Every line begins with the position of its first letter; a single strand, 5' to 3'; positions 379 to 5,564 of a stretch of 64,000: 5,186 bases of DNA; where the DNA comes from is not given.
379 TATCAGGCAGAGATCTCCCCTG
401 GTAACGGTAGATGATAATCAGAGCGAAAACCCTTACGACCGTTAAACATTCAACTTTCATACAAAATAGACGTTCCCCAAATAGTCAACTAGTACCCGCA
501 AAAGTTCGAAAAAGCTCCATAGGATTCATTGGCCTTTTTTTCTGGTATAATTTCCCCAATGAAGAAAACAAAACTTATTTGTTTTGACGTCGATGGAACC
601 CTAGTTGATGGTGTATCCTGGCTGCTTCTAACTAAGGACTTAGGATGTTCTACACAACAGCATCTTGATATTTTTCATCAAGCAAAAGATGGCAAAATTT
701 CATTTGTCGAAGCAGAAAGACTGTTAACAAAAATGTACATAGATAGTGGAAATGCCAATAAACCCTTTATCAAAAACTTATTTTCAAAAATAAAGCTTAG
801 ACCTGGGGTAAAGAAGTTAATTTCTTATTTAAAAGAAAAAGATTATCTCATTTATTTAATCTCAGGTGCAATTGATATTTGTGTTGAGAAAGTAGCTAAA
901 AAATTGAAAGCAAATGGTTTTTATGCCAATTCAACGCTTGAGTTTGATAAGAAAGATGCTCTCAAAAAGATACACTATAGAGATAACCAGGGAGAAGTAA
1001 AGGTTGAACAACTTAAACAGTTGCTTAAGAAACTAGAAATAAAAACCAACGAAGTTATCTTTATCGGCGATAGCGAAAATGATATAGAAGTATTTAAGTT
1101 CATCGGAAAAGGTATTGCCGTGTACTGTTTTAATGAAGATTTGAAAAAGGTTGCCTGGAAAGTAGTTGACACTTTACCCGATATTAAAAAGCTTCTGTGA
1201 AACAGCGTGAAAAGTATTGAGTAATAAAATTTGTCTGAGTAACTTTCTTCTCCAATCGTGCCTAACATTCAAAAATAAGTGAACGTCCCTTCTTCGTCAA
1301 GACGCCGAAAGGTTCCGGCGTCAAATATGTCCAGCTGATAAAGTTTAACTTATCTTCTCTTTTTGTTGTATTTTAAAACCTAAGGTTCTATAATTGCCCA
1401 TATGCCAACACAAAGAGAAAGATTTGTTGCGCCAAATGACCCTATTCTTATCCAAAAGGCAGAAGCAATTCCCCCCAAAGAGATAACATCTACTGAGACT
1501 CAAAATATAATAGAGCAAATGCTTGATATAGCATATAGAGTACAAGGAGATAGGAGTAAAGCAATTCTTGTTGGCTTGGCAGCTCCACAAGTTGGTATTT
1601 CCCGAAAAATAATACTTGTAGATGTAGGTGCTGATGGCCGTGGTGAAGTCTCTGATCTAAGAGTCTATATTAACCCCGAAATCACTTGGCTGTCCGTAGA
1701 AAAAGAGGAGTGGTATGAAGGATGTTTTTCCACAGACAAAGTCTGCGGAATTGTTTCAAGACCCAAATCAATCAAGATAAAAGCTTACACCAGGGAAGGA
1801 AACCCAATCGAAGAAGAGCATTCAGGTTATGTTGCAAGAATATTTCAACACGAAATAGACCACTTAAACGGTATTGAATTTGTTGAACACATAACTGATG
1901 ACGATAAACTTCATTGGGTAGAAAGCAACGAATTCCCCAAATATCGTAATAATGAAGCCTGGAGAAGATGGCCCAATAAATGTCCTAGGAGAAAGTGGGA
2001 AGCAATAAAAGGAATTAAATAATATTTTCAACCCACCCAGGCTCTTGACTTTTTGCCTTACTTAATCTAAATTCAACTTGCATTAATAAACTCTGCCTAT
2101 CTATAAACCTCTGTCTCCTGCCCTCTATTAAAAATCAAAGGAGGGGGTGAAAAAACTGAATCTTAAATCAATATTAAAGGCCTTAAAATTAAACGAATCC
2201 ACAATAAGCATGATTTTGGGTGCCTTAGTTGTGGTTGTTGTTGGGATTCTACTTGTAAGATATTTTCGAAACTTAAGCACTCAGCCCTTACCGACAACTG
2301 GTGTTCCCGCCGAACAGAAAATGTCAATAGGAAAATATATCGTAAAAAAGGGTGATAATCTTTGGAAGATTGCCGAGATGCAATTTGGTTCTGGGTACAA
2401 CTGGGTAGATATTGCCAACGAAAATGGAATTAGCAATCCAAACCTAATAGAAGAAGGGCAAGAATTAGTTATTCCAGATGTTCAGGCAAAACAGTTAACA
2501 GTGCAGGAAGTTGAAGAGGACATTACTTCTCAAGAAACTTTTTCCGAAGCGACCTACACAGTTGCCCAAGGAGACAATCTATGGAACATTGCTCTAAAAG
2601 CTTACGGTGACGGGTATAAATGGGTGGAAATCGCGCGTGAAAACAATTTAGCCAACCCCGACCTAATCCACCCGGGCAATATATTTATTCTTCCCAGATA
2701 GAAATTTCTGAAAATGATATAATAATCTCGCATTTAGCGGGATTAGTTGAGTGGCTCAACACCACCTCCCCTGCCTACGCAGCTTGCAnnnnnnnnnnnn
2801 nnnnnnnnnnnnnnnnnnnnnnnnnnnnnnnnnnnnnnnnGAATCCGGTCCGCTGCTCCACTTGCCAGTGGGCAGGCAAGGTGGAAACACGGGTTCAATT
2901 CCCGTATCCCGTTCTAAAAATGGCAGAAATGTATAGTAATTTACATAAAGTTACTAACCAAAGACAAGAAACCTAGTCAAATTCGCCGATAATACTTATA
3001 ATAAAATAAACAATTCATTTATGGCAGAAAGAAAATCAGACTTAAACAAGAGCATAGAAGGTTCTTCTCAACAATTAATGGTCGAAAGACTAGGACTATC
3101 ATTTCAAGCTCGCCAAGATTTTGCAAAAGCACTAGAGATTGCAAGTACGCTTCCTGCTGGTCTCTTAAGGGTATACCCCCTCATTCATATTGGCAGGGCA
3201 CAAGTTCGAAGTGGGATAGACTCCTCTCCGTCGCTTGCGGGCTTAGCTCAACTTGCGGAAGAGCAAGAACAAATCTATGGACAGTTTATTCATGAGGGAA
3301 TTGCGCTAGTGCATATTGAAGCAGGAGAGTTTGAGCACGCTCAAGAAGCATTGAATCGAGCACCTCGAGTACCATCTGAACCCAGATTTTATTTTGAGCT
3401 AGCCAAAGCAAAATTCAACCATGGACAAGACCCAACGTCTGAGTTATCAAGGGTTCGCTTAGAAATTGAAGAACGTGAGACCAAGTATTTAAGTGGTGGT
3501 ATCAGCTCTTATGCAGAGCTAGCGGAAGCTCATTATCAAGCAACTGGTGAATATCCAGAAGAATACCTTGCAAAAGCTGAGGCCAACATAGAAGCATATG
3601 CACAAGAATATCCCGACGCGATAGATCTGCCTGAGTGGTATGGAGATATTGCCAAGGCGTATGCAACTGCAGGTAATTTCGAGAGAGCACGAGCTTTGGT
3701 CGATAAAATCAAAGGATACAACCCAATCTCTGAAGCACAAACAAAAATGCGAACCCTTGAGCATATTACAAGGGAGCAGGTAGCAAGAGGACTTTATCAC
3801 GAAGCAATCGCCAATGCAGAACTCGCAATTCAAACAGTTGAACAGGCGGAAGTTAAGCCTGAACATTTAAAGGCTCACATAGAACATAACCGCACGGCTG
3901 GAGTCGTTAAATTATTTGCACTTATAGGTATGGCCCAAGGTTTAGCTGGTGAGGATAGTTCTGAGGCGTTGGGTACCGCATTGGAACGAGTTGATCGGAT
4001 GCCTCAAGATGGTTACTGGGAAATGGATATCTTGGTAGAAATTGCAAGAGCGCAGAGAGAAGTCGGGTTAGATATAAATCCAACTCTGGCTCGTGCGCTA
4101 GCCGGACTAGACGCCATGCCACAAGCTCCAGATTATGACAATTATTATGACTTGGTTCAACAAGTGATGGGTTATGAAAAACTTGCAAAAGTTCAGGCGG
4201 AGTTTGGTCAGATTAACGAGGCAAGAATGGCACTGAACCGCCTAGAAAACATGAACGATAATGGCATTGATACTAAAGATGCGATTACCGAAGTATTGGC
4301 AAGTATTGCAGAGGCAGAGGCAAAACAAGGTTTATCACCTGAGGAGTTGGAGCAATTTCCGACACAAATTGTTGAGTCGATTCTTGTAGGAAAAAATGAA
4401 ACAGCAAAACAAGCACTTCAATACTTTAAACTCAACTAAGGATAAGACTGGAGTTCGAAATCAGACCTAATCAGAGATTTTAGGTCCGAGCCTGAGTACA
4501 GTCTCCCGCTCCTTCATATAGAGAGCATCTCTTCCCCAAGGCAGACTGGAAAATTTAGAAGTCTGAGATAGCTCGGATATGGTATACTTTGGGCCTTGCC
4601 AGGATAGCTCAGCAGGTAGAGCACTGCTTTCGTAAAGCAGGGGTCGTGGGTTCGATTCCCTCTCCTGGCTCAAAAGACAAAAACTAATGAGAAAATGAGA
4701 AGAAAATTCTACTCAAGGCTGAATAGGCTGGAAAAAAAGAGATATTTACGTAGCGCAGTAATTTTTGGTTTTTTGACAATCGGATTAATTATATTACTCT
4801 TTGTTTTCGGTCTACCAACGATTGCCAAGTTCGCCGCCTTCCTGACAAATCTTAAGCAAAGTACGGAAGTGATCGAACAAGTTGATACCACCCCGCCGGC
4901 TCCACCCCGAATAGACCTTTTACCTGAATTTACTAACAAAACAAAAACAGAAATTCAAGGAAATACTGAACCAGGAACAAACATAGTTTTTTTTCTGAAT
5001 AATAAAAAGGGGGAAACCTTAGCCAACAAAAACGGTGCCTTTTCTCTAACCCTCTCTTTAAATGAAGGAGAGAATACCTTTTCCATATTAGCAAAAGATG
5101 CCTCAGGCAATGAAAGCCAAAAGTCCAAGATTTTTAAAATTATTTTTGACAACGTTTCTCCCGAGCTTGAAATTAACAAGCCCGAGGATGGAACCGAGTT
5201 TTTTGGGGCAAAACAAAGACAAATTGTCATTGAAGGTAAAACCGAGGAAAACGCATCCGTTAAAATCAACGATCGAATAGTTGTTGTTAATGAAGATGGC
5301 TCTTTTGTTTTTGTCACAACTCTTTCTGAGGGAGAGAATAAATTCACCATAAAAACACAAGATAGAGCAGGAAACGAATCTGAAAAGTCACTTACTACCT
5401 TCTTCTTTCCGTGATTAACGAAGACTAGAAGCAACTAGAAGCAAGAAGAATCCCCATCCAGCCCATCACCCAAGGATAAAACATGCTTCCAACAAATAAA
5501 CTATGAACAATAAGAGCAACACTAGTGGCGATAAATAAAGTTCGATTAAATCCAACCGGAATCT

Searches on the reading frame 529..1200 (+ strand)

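Call 77: search_protein_families(library=pfam, proteins=[window:529-1200:+], max_evalue=0.0001)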
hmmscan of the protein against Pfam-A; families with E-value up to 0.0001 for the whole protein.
window:529-1200:+ (223 aa): 9 families
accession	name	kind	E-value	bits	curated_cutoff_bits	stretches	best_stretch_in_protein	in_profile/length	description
PF00702.32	Hydrolase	-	2.2e-19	71.1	26.4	1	15-190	2-188/191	haloacid dehalogenase-like hydrolase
PF12710.13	HAD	-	3.8e-16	60.5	27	1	18-189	2-188/189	haloacid dehalogenase-like hydrolase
PF08282.18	Hydrolase_3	-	4.1e-15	56.7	20.9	1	157-215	187-245/255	haloacid dehalogenase-like hydrolase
PF13419.12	HAD_2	-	1.4e-09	38.8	23.8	1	17-187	1-166/178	Haloacid dehalogenase-like hydrolase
PF06888.18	Put_Phosphatase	-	1e-06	28.8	27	1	16-186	2-182/234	Putative Phosphatase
PF24694.1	LNS2_PITM1-3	-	3.9e-06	27.3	27.7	1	86-193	18-114/124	PITM 1-3, LNS2 domain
PF03767.20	Acid_phosphat_B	-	6.5e-06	26.3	27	0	91-187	122-210/230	HAD superfamily, subfamily IIIB (Acid phosphatase)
PF05116.19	S6PP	-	4.5e-05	23.6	20.3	0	158-211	166-217/247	Sucrose-6F-phosphate phosphohydrolase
PF22746.1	SHOCT-like_DUF2089-C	-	9.4e-05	22.3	27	0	47-69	5-27/32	SHOCT-like domain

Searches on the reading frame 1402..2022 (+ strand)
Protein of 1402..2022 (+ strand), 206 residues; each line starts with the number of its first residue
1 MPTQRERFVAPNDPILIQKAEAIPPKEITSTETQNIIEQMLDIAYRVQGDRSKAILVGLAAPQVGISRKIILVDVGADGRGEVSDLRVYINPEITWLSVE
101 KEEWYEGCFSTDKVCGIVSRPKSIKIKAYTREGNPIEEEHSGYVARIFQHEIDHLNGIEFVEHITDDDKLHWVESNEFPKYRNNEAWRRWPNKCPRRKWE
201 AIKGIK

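Call 77: search_protein_families(library=pfam, proteins=[window:1402-2022:+], max_evalue=0.0001)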
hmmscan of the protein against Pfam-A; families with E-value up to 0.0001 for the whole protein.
window:1402-2022:+ (206 aa): 1 family
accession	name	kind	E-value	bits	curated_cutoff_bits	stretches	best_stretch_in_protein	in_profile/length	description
PF01327.26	Pep_deformylase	-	1.9e-39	135.2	22.8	1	9-168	5-154/156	Polypeptide deformylase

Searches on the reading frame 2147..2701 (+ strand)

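Call 77: search_protein_families(library=pfam, proteins=[window:2147-2701:+], max_evalue=0.0001)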
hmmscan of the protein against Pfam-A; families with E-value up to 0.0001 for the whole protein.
window:2147-2701:+ (184 aa): 2 families
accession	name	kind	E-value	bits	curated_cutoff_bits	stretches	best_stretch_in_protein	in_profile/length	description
PF01476.26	LysM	-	4.6e-24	84.5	20.9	2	64-110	1-43/43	LysM domain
PF23457.1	LysM2_NFP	-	1.8e-10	41.2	36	0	132-183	3-54/56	NFP LysM2 domain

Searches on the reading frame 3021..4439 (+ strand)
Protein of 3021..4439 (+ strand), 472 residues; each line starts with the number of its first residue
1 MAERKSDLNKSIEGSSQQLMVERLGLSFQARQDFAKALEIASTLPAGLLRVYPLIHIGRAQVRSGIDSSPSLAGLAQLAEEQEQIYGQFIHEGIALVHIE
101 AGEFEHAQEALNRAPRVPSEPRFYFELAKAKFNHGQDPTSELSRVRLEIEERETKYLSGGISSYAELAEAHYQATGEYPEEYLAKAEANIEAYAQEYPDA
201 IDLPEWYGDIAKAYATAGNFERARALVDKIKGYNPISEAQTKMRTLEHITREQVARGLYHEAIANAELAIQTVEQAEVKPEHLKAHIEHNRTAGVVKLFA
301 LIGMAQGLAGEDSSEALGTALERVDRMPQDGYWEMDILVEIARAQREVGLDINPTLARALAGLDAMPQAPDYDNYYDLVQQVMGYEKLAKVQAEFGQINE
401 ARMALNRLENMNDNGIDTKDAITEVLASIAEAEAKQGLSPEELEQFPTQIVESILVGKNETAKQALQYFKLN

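Call 70: search_protein_families(library=pfam, proteins=[window:3021-4439:+], max_evalue=0.0001)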
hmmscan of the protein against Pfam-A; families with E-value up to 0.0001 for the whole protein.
window:3021-4439:+ (472 aa): 2 families
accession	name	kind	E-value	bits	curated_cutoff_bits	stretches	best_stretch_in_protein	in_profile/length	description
PF13428.12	TPR_14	-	3.9e-07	30.6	23.5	0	94-130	7-44/44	Tetratricopeptide repeat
PF13424.12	TPR_12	-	2.1e-05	25.1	30.1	0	175-226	16-67/77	Tetratricopeptide repeat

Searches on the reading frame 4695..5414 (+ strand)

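Call 77: search_protein_families(library=pfam, proteins=[window:4695-5414:+], max_evalue=0.0001)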
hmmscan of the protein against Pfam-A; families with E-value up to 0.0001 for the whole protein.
window:4695-5414:+ (239 aa): 6 families
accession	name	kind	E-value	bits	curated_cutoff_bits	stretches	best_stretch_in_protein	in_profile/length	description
PF09136.16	Glucodextran_B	-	5.7e-20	71.5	27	2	156-235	1-79/83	Glucodextranase, domain B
PF17936.7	Big_6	-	1.5e-16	60.8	27.6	1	81-146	11-79/83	Bacterial Ig domain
PF19077.6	Big_13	-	1.7e-13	51.4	27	2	79-152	23-101/102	Bacterial Ig-like domain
PF07495.19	Y_Y_Y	-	7.8e-06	26.1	26.6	0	193-236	18-60/65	Y_Y_Y domain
PF16389.11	DUF4998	-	1e-05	25.6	29.1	0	113-147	71-106/199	Domain of unknown function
PF17963.7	Big_9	-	3.6e-05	25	23.6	0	101-142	40-83/89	Bacterial Ig domain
